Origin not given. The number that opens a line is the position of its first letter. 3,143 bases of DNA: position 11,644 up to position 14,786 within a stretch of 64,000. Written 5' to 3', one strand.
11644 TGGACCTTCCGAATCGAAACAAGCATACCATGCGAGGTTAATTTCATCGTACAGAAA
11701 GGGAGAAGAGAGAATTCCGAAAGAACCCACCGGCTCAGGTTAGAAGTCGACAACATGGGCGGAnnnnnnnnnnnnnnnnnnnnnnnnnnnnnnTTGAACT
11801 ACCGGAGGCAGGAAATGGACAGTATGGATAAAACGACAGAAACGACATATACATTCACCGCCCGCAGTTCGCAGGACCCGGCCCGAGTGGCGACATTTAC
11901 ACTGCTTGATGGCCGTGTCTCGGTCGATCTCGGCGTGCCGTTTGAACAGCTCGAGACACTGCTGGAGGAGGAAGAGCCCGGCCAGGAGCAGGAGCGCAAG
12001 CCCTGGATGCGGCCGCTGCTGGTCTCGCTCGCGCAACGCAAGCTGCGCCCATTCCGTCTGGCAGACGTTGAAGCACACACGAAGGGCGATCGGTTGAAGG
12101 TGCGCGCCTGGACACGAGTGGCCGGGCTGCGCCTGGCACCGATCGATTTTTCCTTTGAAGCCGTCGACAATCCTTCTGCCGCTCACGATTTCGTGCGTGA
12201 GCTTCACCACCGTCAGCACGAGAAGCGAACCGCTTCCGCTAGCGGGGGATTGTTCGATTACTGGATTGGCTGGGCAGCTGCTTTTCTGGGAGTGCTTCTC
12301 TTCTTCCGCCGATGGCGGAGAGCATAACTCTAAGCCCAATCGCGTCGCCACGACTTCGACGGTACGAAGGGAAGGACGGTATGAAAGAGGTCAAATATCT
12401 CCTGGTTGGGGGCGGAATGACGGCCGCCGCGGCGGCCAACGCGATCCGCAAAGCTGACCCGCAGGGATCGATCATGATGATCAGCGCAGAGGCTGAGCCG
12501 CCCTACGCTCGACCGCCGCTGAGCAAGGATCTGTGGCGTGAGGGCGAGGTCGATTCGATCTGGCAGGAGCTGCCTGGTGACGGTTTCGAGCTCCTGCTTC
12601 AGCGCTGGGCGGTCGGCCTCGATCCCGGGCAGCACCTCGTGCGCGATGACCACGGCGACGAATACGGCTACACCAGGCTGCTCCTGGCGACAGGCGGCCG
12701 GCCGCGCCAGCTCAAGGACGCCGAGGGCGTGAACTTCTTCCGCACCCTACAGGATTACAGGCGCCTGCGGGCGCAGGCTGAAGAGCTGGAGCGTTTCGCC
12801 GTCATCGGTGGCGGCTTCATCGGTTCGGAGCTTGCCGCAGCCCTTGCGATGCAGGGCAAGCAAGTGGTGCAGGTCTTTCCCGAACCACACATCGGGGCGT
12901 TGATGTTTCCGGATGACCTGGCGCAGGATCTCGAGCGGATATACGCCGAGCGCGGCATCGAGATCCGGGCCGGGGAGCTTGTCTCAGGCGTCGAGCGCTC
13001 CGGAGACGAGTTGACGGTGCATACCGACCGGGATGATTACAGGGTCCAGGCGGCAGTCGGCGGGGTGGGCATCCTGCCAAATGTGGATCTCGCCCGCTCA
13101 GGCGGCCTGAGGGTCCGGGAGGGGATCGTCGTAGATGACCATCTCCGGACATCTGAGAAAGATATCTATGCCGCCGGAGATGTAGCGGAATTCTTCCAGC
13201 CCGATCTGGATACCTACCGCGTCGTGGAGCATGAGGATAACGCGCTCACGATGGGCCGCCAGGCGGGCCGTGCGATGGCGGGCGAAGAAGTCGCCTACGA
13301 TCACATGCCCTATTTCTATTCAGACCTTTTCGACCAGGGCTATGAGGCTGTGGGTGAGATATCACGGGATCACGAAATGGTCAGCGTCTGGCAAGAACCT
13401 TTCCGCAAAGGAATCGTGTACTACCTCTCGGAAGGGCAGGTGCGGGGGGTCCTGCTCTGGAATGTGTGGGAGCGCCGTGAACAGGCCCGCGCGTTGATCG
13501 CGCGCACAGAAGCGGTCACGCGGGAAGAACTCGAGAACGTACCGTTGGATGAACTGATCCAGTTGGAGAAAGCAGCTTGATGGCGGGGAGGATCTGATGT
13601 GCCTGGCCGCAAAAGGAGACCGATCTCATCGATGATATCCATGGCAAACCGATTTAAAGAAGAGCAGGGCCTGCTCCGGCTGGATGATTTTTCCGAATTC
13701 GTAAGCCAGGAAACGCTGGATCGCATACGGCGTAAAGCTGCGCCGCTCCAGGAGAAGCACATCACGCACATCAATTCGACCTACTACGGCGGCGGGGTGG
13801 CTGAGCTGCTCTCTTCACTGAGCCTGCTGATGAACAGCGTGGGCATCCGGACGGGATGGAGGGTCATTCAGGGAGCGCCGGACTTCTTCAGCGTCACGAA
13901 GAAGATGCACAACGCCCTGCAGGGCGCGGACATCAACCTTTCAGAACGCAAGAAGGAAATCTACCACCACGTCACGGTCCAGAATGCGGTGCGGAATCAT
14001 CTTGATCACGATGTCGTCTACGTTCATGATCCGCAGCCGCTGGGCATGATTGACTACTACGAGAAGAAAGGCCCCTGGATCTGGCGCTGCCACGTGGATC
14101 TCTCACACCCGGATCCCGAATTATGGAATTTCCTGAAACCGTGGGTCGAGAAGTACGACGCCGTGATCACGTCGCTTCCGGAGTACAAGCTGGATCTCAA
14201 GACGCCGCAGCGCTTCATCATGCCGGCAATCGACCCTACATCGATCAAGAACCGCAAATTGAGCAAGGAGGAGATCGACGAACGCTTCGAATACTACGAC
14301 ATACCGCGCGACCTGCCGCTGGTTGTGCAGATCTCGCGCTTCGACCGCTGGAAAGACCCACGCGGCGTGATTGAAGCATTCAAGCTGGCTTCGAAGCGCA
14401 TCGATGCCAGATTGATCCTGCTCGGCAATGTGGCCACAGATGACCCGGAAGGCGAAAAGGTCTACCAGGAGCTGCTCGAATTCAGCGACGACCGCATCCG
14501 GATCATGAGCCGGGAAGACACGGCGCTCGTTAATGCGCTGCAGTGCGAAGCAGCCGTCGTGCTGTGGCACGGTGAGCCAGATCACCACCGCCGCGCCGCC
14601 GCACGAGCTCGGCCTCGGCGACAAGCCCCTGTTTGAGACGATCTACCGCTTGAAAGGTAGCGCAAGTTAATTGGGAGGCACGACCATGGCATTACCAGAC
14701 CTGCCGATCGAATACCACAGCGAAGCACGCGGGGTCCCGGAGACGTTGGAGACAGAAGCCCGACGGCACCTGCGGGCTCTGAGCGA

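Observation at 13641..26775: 13-kb concentration of anhydrobiosis/dormancy-type functions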

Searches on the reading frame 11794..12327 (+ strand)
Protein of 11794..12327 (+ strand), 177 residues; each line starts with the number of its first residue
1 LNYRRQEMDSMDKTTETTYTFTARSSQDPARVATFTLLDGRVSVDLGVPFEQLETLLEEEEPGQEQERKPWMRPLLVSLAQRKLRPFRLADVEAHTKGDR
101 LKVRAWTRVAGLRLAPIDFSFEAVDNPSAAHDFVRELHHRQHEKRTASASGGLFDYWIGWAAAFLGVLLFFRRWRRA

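Call 32: search_protein_families(library=pfam, proteins=[window:11794-12327:+])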
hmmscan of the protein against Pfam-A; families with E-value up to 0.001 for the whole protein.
window:11794-12327:+ (177 aa): 0 families

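Call 38: find_homologous_proteins(query=window:11794-12327:+)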
Query window:11794-12327:+ (177 aa): 13 proteins with E <= 0.001 among 290 candidates.
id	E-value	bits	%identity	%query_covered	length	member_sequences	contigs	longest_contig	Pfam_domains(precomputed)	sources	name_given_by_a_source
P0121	1.0e-106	372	100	94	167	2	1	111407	-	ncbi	ncbi:MAG: hypothetical protein P8X64_01465 [Anaerolineales bacterium]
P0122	2.4e-97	342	89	96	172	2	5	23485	-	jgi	jgi:hypothetical protein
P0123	1.2e-68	248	70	94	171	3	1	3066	-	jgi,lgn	-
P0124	2.3e-36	143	42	90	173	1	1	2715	-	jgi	jgi:hypothetical protein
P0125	9.3e-31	125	44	82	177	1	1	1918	-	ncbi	-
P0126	6.5e-30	122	43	91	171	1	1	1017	-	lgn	-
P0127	7.0e-30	122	41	92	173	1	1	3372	-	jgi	jgi:hypothetical protein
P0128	2.0e-28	117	42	90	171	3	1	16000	-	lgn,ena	-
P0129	4.8e-28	116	42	84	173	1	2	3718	-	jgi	jgi:hypothetical protein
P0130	1.1e-27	115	41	95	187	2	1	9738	-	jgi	jgi:hypothetical protein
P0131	5.0e-27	113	41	90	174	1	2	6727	-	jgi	jgi:hypothetical protein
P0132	3.2e-26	110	40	91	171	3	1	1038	-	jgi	-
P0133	9.8e-26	108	41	86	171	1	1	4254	-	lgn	-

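Call 39: find_encoding_contigs(protein=P0121, flank=3000, max_places=2)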
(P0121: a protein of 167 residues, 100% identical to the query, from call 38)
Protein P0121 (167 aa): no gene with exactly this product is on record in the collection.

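Call 40: find_encoding_contigs(protein=P0128, flank=10000, max_places=2)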
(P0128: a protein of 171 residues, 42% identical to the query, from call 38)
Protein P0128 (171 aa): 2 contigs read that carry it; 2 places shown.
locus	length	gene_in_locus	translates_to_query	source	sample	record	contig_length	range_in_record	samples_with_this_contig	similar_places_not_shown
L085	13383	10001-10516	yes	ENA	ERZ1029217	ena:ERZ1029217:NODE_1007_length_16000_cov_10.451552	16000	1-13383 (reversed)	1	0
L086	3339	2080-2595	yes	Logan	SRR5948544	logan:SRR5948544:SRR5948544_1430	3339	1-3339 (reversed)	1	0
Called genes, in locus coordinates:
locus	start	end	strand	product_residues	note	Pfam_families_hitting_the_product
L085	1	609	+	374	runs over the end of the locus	PF00512:HisKA, PF02518:HATPase_c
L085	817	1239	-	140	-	-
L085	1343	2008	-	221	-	-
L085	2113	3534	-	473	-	PF00672:HAMP, PF00512:HisKA, PF02518:HATPase_c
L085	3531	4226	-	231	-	PF00072:Response_reg, PF00486:Trans_reg_C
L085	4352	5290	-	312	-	PF01040:UbiA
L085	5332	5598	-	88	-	PF03626:COX4_pro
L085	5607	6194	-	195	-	PF00510:COX3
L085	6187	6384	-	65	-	PF24396:DUF7541 (weak), PF12270:Cyt_c_ox_IV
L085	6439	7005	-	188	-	PF00510:COX3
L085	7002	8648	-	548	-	PF00115:COX1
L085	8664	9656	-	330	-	PF02790:COX2_TM, PF00116:COX2, PF00034:Cytochrom_C (weak)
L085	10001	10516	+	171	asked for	-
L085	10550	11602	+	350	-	PF01791:DeoC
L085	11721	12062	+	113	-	-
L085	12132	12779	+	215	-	PF05239:PRC, PF09939:DUF2171 (faint), PF05239:PRC (weak)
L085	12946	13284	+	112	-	PF01329:Pterin_4a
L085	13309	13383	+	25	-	?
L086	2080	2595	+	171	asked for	-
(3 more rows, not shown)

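Call 41: find_encoding_contigs(protein=P0130, flank=10000, max_places=2)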
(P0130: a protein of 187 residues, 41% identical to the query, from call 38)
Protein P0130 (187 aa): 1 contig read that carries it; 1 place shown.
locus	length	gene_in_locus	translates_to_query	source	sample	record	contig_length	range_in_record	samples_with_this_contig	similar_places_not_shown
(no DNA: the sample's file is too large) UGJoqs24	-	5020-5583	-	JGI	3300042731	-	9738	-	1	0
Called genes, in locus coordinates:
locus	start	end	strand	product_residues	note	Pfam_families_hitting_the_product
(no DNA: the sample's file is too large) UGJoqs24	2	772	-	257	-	?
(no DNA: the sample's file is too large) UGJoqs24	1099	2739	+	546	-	PF00999:Na_H_Exchanger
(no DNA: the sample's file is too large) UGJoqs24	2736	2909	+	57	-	-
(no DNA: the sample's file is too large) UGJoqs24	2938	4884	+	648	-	PF06480:FtsH_ext, PF13191:AAA_16 (faint), PF00004:AAA, PF07728:AAA_5 (weak), PF17862:AAA_lid_3, PF01434:Peptidase_M41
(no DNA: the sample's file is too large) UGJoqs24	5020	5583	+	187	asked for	-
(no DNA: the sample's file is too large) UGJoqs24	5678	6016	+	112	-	PF12732:YtxH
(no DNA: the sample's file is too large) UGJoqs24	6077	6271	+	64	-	PF05239:PRC (faint)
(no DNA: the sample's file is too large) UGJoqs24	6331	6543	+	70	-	-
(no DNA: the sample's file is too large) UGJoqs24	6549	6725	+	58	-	-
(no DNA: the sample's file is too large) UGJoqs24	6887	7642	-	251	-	PF05239:PRC (faint)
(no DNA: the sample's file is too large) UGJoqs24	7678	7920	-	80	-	PF04226:Transgly_assoc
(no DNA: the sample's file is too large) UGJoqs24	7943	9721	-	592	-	PF00122:E1-E2_ATPase, PF00702:Hydrolase, PF12710:HAD (weak), PF08282:Hydrolase_3 (faint)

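Call 92: search_protein_families(library=padloc, proteins=[window:11794-12327:+], max_evalue=0.001)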
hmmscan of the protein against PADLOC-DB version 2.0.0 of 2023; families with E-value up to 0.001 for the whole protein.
window:11794-12327:+ (177 aa): 0 families

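Call 94: predict_structure(alignment_id=A7)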
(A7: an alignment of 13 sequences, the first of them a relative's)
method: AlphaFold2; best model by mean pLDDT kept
length: 167 residues; sequences in the alignment: 13
mean_pLDDT: 74.2   pTM: 0.60
mean pLDDT of the five models: 74.2, 72.2, 71.3, 70.5, 69.4
residues with pLDDT >= 90: 41; 70-90: 70; 50-70: 28; < 50: 28
segments of 3 or more residues with pLDDT < 50: 1-4, 40-42, 50-59, 61-65
pLDDT, mean of each block of 10 residues (from residue 1): 61 87 87 75 49 42 46 70 92 84 81 92 93 70 66 88 78
secondary structure, 60 per line:
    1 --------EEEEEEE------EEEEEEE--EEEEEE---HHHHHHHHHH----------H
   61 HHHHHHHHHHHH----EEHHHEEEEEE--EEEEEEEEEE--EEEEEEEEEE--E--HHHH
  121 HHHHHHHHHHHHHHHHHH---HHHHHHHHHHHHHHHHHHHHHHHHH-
elements in order: E9-15 E22-28 E31-36 H40-49 H60-72 E82-87 E90-99 E102-111 H117-138 H142-166

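Call 100: fold_search(model_id=the predicted structure, library=pdb)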
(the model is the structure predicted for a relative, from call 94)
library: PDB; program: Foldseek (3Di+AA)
matches with E <= 10: 635; with E <= 0.001: 0
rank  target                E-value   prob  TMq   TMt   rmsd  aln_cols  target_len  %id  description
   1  2r9a_A                2.0e-02  0.69  0.23  0.19  13.7       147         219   14  Crystal structure of human XLF (released 2008-01-01)
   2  6zzc_A                2.4e-02  0.54  0.21  0.18  16.9       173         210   16  MB_CRS6-1 bound to CrSAS-6_6HR (released 2021-07-07)
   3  2r9a_B                3.2e-02  0.60  0.24  0.21  12.7       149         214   15  Crystal structure of human XLF (released 2008-01-01)
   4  7lsy_H                3.4e-02  0.38  0.21  0.17  13.0       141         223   16  NHEJ Short-range synaptic complex (released 2021-04-14)
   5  9cq3_C                3.4e-02  0.38  0.23  0.18  16.7       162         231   16  The gap-filling complex with Pol mu engaged in the NHEJ pathway (released 2025-04-23)
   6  3q0x_B                3.6e-02  0.54  0.22  0.19  15.7       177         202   13  N-terminal coiled-coil dimer domain of C. reinhardtii SAS-6 homolog Bld12p (released 2011-02-09)
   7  6zzc_B000             3.6e-02  0.54  0.22  0.19  17.2       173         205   15  MB_CRS6-1 bound to CrSAS-6_6HR (released 2021-07-07)
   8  3sr2_D                3.6e-02  0.47  0.23  0.20  13.6       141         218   18  Crystal Structure of Human XLF-XRCC4 Complex (released 2011-07-20)
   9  2qm4_D                4.0e-02  0.60  0.26  0.21  15.3       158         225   14  Crystal structure of human XLF/Cernunnos, a non-homologous end-joining factor (released 2007-12-11)
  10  3w03_A                4.8e-02  0.35  0.22  0.18  17.1       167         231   16  XLF-XRCC4 complex (released 2012-11-07)
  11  2qm4_A                4.8e-02  0.35  0.22  0.17  17.1       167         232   16  Crystal structure of human XLF/Cernunnos, a non-homologous end-joining factor (released 2007-12-11)
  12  4ckn_A                5.1e-02  0.57  0.24  0.23  13.9       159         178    9  Structure of an N-terminal fragment of Leishmania SAS-6 containing parts of its coiled coil domain, F257E mutant (released 2014-03-05)
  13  9cq3_c                5.1e-02  0.38  0.23  0.19  16.3       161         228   14  The gap-filling complex with Pol mu engaged in the NHEJ pathway (released 2025-04-23)
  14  2qm4_B                5.4e-02  0.51  0.24  0.19  13.8       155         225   13  Crystal structure of human XLF/Cernunnos, a non-homologous end-joining factor (released 2007-12-11)
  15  3ii6_D                5.4e-02  0.33  0.20  0.18  16.3       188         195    8  Structure of human Xrcc4 in complex with the tandem BRCT domains of DNA LigaseIV. (released 2009-08-11)
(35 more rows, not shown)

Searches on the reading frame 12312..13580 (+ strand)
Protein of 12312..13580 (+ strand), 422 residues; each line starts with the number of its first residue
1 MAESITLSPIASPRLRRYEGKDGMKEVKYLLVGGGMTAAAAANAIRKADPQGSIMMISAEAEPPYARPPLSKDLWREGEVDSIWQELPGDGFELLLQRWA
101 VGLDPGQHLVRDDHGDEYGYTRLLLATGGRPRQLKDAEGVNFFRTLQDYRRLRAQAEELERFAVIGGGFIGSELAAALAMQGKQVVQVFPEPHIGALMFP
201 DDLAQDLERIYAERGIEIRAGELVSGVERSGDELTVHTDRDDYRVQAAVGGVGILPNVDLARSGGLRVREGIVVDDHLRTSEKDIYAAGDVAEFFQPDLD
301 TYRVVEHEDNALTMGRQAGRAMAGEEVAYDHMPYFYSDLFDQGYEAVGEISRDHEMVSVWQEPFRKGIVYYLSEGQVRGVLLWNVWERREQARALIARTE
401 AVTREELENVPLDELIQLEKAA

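Call 3: search_protein_families(library=pfam, proteins=[window:12312-13580:+])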
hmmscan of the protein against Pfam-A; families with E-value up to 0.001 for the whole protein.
window:12312-13580:+ (422 aa): 6 families
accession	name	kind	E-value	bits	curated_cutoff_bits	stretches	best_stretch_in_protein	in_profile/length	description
PF07992.20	Pyr_redox_2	-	5.6e-51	174.1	26.1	1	28-313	2-289/291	Pyridine nucleotide-disulphide oxidoreductase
PF14721.12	AIF_C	-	1.3e-13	52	25.9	2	362-397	94-129/130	Apoptosis-inducing factor, mitochondrion-associated, C-term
PF00070.33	Pyr_redox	-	1.5e-13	51.5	22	1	161-237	1-78/82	Pyridine nucleotide-disulphide oxidoreductase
PF14759.12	Reductase_C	-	9.7e-05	23.2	25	1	334-409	1-76/85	Reductase C-terminal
PF13450.12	NAD_binding_8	-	0.0001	22.9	21.9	0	164-198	1-35/68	NAD(P)-binding Rossmann-like domain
PF13738.12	Pyr_redox_3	-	0.00099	18.9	30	0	203-248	83-128/305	Pyridine nucleotide-disulphide oxidoreductase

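Call 79: search_protein_families(library=ncbifam, proteins=[window:12312-13580:+], max_evalue=0.00001)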
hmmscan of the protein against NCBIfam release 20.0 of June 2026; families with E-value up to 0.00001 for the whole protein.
window:12312-13580:+ (422 aa): 35 families (the best 25 are shown)
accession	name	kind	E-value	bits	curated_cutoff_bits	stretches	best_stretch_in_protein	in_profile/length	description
NF041682.1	ant_diox_AndAa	equivalog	2.3e-60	204.4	650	1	25-401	2-389/406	anthranilate 1,2-dioxygenase system ferredoxin--NAD(+) reductase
NF042949.2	3PPDioc_HcaD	equivalog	2.5e-56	191.1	450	1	29-402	4-384/386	3-phenylpropionate/cinnamic acid dioxygenase ferredoxin--NAD(+) reductase subunit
NF003437.0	PRK04965.1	equivalog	2.5e-42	145.2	392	1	30-294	6-277/378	NADH:flavorubredoxin reductase NorW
NF007286.0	PRK09754.1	equivalog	1.9e-38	132.3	447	1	24-384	1-367/400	phenylpropionate dioxygenase ferredoxin reductase subunit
NF045765.1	PhenlGlyoxDHPadH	equivalog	4.2e-35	121.4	475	1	26-328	2-313/416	NADH-dependent phenylglyoxylate dehydrogenase subunit epsilon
TIGR02374.1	nitri_red_nirB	equivalog_domain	1.3e-28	99.9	578.35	1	31-294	3-280/794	nitrite reductase large subunit NirB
TIGR03385.1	CoA_CoA_reduc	equivalog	1.6e-27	96.4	578.8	1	117-330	99-321/439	CoA-disulfide reductase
NF046103.1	NOXase_Strep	equivalog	5.9e-27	94.7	600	1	117-327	99-316/442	H2O-forming NADH oxidase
NF007123.0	PRK09564.1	equivalog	1.6e-23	83.1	458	1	118-330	102-322/444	CoA-disulfide reductase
TIGR01350.1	lipoamide_DH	equivalog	5.8e-19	68.1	408.8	1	111-293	122-310/461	dihydrolipoyl dehydrogenase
TIGR02053.1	MerA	equivalog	2.8e-17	62.8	454.45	1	113-293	122-309/465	mercury(II) reductase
NF011565.0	PRK14989.1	subfamily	3.3e-17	61.8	883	1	24-294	1-285/847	nitrite reductase large subunit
NF040477.1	chlor_oxi_RclA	equivalog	3.8e-17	62.1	740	1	122-316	122-319/441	reactive chlorine resistance oxidoreductase RclA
NF004991.0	PRK06370.1-3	subfamily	4e-17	61.9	620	1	116-296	161-346/509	FAD-containing oxidoreductase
NF004943.0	PRK06292.2-1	equivalog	6.2e-17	61.5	432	1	109-292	119-308/456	dihydrolipoyl dehydrogenase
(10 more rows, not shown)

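Call 92: search_protein_families(library=padloc, proteins=[window:12312-13580:+], max_evalue=0.001)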
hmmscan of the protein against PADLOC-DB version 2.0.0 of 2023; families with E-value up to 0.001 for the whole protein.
window:12312-13580:+ (422 aa): 0 families

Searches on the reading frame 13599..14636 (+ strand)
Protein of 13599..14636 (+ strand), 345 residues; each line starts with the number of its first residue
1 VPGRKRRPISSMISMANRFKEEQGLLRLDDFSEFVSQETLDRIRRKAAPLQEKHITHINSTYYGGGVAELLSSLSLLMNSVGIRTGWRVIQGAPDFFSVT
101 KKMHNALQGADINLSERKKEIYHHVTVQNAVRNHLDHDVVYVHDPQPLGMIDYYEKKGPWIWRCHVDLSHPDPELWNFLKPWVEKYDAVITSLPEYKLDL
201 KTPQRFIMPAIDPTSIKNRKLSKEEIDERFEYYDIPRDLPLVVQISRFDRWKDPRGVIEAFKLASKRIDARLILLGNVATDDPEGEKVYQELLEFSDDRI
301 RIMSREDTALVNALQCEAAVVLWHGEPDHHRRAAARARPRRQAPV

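Call 3: search_protein_families(library=pfam, proteins=[window:13599-14636:+])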
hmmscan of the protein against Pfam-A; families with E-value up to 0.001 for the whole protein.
window:13599-14636:+ (345 aa): 2 families
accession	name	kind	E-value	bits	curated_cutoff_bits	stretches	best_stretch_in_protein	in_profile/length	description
PF21269.3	TreT_GT1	-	2.7e-59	199.4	27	1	57-196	1-142/144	Trehalose synthase, N-terminal domain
PF00534.26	Glycos_transf_1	-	0.00018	21.6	26.4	1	228-292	4-65/172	Glycosyl transferases group 1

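Call 44: search_protein_families(library=ncbifam, proteins=[window:13599-14636:+], max_evalue=0.01)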
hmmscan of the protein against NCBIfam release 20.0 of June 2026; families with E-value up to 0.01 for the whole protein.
window:13599-14636:+ (345 aa): 3 families
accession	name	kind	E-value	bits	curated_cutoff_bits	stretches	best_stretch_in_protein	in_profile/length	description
NF041139.1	TreT_Thcocales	equivalog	6.8e-78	262.3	775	1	26-294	12-285/412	trehalose synthase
TIGR03999.1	thiol_BshA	equivalog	0.00026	20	273.7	1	216-307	176-264/375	N-acetyl-alpha-D-glucosaminyl L-malate synthase BshA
TIGR02095.1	glgA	subfamily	0.0058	15.3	328.45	0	215-319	271-370/477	glycogen/starch synthase, ADP-glucose type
